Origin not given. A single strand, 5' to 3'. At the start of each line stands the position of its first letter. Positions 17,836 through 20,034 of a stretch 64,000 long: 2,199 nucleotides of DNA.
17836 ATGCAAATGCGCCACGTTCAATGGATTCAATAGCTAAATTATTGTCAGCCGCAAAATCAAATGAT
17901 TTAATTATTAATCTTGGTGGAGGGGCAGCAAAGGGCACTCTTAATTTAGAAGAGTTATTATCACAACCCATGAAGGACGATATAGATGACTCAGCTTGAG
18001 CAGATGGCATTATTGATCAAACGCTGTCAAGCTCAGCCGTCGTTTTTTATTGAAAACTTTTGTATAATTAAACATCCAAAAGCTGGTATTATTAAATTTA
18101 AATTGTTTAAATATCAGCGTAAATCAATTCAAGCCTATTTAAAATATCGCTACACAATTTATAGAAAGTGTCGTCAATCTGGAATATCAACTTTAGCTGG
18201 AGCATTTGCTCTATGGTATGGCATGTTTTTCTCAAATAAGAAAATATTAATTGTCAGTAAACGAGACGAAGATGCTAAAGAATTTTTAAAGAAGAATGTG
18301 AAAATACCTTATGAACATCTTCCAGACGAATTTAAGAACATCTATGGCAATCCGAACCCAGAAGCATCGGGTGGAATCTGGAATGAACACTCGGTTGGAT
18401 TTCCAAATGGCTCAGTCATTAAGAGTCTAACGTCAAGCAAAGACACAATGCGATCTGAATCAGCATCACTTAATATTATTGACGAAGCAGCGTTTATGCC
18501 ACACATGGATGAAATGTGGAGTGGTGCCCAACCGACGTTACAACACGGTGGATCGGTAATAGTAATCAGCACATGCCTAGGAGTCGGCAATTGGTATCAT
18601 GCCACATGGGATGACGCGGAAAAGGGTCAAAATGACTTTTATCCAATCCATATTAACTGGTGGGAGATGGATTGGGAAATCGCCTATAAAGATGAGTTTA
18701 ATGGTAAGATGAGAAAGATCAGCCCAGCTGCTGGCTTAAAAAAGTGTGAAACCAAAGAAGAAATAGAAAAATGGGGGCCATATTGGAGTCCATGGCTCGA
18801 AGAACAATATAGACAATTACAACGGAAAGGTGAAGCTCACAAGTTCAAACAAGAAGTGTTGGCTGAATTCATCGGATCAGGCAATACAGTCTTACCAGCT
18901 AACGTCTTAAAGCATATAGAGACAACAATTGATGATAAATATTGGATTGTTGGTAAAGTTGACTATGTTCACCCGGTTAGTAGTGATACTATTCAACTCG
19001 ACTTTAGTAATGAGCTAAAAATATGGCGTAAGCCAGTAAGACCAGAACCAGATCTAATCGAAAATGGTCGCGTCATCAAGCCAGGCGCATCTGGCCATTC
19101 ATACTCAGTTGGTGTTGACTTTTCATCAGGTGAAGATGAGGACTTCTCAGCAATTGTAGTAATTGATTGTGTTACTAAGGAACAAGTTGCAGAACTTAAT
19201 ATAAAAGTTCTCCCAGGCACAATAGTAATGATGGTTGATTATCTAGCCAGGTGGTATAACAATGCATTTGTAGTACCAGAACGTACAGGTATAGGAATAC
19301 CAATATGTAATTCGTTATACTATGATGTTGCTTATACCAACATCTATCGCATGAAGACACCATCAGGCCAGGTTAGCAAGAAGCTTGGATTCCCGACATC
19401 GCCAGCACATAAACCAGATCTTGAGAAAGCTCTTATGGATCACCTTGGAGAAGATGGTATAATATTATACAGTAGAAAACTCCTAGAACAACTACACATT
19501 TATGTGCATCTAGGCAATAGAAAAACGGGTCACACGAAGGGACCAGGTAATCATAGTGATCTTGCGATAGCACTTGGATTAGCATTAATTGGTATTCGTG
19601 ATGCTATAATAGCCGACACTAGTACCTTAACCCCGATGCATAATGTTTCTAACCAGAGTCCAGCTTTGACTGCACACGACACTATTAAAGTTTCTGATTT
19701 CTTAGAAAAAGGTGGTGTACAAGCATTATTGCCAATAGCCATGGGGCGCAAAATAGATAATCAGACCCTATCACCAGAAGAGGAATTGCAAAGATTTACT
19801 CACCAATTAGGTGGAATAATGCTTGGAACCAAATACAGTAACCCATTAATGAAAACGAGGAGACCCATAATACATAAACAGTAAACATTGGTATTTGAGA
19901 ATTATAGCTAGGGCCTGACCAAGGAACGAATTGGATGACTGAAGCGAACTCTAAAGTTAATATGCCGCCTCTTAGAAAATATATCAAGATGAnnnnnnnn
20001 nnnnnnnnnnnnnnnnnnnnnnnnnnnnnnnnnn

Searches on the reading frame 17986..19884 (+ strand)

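Call 69: search_protein_families(library=phrogs, proteins=[window:17986-19884:+], max_evalue=0.00001)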
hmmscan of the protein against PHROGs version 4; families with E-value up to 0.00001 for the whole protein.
window:17986-19884:+ (632 aa): 9 families
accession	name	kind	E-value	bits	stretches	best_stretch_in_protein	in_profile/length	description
phrog_2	-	head and packaging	1e-35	124.7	1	34-535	261-590/807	terminase large subunit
phrog_5989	-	head and packaging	1.5e-26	94.3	1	11-173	114-265/347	terminase large subunit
phrog_36964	-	head and packaging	6.2e-14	52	1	68-213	435-573/890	terminase large subunit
phrog_7579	-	head and packaging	2.3e-11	44.4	1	62-215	25-165/239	terminase large subunit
phrog_9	-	head and packaging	5.5e-09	36.4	1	21-212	188-376/812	terminase large subunit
phrog_38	-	head and packaging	1.6e-08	34.7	1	49-393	302-571/760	terminase large subunit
phrog_26724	-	unknown function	2.2e-08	34.9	1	20-150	15-135/192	-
phrog_6681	-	head and packaging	1.1e-07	31.5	1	57-212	180-344/758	terminase large subunit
phrog_15503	-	unknown function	7.6e-06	26.5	0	3-170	40-194/245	-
